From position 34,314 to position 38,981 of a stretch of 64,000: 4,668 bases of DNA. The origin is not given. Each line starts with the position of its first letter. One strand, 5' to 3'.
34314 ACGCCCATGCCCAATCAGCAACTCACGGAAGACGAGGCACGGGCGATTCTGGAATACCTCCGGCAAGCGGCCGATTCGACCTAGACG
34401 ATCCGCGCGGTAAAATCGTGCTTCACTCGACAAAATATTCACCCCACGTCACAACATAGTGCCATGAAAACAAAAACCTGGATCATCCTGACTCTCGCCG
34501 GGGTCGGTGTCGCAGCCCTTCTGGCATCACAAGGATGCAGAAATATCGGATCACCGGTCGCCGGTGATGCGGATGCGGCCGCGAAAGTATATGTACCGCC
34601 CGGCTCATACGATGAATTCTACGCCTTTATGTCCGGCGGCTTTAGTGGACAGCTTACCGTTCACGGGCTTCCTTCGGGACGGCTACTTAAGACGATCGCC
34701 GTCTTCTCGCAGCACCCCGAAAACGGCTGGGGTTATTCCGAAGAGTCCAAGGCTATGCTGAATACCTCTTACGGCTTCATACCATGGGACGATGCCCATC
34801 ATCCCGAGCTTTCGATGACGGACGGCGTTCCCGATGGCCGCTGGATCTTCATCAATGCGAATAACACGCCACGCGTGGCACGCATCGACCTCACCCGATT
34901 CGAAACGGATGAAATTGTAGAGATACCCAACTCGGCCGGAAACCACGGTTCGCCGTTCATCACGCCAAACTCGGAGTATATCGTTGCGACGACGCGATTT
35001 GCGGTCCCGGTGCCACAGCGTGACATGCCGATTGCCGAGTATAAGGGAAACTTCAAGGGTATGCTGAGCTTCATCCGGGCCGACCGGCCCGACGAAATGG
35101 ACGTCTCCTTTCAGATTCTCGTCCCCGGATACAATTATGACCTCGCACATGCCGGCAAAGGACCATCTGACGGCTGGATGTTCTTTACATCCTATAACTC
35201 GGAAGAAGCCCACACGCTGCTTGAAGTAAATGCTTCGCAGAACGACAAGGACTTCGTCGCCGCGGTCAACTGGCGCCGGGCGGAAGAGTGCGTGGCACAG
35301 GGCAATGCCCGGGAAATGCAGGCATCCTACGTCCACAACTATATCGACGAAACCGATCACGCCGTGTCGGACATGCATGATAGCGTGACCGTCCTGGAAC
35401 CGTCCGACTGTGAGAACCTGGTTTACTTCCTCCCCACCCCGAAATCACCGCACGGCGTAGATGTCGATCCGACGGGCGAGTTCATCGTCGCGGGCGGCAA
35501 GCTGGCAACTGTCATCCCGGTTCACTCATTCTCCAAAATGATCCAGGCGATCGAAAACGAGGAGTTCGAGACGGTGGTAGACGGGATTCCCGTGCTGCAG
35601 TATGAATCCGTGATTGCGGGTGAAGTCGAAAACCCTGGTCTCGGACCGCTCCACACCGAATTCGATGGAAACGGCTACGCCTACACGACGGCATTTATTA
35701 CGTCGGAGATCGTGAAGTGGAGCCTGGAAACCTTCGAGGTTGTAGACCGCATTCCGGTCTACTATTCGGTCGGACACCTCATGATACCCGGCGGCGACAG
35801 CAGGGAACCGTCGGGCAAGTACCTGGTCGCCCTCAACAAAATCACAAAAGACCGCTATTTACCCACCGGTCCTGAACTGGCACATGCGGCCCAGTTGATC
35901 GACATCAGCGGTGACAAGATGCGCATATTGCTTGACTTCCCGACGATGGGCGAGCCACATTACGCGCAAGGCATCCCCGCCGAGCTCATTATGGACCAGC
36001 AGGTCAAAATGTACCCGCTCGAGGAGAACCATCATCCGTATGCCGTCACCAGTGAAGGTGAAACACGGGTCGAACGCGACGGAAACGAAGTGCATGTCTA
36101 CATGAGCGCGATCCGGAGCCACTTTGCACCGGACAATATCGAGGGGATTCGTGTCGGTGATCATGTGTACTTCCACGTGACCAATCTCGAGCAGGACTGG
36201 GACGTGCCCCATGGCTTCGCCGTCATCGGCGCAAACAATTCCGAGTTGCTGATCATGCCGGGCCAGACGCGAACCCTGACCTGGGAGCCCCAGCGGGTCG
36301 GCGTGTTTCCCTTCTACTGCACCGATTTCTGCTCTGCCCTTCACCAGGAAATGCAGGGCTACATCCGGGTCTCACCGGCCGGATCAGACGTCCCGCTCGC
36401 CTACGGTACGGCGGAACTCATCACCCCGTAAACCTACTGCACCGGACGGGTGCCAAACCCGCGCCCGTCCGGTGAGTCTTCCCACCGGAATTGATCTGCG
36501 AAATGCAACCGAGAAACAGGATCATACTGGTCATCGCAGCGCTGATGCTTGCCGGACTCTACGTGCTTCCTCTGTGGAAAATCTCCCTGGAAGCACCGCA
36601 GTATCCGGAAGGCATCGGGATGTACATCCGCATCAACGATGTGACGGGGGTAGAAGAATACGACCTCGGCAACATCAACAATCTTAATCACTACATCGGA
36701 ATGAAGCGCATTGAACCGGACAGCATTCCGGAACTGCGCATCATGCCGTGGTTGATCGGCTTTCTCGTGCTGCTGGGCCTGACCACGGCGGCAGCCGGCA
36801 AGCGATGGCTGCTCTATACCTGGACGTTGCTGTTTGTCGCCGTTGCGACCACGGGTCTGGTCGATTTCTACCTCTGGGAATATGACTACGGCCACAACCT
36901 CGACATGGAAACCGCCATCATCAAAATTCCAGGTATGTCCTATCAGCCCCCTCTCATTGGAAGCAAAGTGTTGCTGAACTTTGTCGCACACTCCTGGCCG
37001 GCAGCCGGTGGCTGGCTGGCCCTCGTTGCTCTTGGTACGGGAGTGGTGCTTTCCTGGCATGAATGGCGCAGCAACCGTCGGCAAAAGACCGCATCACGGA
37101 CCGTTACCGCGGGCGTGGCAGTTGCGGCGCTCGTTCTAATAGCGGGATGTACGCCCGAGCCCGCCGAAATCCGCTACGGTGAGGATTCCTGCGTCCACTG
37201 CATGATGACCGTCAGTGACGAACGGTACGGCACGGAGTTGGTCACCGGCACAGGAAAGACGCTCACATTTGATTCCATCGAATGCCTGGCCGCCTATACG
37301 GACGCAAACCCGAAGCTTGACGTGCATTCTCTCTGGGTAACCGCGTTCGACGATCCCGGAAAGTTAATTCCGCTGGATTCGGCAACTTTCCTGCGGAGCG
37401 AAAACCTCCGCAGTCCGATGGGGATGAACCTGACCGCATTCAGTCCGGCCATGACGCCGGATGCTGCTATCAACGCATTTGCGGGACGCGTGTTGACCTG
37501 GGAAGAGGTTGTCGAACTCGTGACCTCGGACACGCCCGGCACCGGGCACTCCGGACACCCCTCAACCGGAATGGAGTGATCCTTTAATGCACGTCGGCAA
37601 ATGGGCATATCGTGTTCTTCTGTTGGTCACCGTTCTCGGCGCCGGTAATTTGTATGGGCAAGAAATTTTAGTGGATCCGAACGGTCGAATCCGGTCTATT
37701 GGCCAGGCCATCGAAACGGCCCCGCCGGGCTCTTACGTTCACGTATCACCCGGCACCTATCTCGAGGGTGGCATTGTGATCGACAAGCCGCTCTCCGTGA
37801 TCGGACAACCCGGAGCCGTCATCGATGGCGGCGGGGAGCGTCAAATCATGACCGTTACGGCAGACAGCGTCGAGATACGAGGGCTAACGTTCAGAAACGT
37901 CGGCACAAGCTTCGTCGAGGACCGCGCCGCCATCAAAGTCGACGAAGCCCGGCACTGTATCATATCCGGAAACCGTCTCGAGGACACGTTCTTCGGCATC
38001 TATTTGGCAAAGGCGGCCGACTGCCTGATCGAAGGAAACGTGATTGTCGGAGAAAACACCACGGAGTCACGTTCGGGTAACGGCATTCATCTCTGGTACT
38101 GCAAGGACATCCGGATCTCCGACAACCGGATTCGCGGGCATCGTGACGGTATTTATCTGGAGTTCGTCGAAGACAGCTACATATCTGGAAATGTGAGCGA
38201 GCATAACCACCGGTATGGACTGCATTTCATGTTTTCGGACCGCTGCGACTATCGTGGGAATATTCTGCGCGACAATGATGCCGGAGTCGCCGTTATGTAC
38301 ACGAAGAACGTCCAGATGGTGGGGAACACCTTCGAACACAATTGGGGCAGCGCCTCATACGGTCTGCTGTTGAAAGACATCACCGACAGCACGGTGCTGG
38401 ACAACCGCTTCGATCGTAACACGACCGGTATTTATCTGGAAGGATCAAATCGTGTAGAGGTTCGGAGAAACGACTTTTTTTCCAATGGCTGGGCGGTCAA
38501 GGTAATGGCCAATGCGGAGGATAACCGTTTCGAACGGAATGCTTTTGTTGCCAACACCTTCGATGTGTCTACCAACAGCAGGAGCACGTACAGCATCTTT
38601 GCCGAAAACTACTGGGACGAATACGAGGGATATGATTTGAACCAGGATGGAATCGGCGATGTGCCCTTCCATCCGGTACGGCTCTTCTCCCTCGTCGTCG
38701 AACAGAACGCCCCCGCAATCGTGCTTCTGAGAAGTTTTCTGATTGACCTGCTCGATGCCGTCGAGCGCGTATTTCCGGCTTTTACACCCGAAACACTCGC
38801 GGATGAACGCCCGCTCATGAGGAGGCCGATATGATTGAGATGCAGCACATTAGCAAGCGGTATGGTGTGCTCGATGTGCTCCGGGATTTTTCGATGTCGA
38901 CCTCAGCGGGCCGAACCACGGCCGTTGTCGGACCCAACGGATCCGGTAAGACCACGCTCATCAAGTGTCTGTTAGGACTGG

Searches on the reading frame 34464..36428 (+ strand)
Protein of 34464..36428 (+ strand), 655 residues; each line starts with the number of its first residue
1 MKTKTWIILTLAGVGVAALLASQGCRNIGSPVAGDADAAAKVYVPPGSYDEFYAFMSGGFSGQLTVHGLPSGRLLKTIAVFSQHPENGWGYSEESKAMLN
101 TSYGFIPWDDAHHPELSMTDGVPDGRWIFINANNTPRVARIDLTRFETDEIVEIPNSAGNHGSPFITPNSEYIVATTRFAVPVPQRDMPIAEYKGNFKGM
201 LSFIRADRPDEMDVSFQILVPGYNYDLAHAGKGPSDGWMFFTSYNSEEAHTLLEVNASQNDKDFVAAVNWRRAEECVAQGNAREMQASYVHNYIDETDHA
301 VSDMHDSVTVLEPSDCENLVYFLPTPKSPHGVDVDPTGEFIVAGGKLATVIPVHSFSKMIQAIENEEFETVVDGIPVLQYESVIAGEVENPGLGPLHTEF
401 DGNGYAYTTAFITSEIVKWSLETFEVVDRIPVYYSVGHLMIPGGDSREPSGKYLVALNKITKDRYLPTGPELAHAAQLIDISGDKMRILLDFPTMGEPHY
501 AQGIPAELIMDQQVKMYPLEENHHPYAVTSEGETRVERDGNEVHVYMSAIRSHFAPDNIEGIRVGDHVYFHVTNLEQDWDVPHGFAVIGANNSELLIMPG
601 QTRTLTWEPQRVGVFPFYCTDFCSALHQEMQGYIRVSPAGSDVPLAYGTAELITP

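Call 52: search_protein_families(library=ncbifam, proteins=[window:34464-36428:+], max_evalue=0.00001)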
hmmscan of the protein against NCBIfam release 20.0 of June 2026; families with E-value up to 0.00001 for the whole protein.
window:34464-36428:+ (655 aa): 3 families
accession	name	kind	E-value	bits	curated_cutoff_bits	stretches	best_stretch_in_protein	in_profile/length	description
TIGR04246.1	nitrous_NosZ_Gp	equivalog_domain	3.1e-287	953.6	625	1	39-638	1-578/578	Sec-dependent nitrous-oxide reductase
TIGR04244.1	nitrous_NosZ_RR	equivalog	3.4e-118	395.9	625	1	11-634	11-624/627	TAT-dependent nitrous-oxide reductase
NF052460.1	L-NosZ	equivalog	1.6e-47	162.2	700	1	305-636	153-478/480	clade III lactonase-type nitrous-oxide reductase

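Call 70: find_homologous_proteins(query=window:34464-36428:+, max_evalue=1e-50)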
Query window:34464-36428:+ (655 aa): 8000 proteins with E <= 1e-50 among 8000 candidates; the best 120 are listed.
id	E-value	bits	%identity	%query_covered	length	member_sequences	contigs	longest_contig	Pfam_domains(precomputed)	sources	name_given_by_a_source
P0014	0.0e+0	1533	100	100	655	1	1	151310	PF18764.8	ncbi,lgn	-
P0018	0.0e+0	1276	84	99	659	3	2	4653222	PF18764.8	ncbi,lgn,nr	ncbi:nitrous oxide reductase [Rhodothermaceae bacterium RA]|nr:nitrous oxide reductase [Rhodothermac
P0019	0.0e+0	1251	82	96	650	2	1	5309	PF18764.8,PF18793.8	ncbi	ncbi:MAG: Sec-dependent nitrous-oxide reductase [Rhodothermales bacterium]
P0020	0.0e+0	1246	80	100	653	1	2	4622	PF18764.8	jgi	jgi:nitrous-oxide reductase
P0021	0.0e+0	1245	83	96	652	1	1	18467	PF18764.8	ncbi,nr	ncbi:MAG: Sec-dependent nitrous-oxide reductase [Rhodothermales bacterium]|nr:Sec-dependent nitrous-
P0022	0.0e+0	1243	80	99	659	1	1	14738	PF18764.8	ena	-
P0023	0.0e+0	1241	80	99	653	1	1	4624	PF18764.8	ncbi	-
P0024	0.0e+0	1240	82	98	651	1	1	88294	PF18764.8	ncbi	-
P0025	0.0e+0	1240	80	99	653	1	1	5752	PF18764.8,PF18793.8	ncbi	-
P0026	0.0e+0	1240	83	96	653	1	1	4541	PF18764.8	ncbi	-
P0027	0.0e+0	1239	80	98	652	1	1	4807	PF18764.8,PF18793.8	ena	-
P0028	0.0e+0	1238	80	99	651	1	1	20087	PF18764.8,PF18793.8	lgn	-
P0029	0.0e+0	1233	81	98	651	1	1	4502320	PF18764.8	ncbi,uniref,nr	ncbi:Sec-dependent nitrous-oxide reductase [Rhodocaloribacter litoris]|uniref:Sec-dependent nitrous-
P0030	0.0e+0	1231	79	99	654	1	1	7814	PF18764.8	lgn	-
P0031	0.0e+0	1230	81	96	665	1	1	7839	PF18764.8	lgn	-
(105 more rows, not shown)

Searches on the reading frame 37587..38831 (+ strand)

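Call 52: search_protein_families(library=ncbifam, proteins=[window:37587-38831:+], max_evalue=0.00001)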
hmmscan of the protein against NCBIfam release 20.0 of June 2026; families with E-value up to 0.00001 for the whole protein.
window:37587-38831:+ (415 aa): 3 families
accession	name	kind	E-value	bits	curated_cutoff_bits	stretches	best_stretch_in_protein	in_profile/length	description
TIGR04247.1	NosD_copper_fam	subfamily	8.8e-137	455.7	300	1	39-412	2-377/377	nitrous oxide reductase family maturation protein NosD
TIGR03804.1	para_beta_helix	repeat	1.9e-24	85.1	19.45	1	259-301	1-43/44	parallel beta-helix repeat protein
TIGR03805.1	beta_helix_1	subfamily_domain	1.4e-07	30.9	141.5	0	42-207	5-173/314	parallel beta-helix domain-containing protein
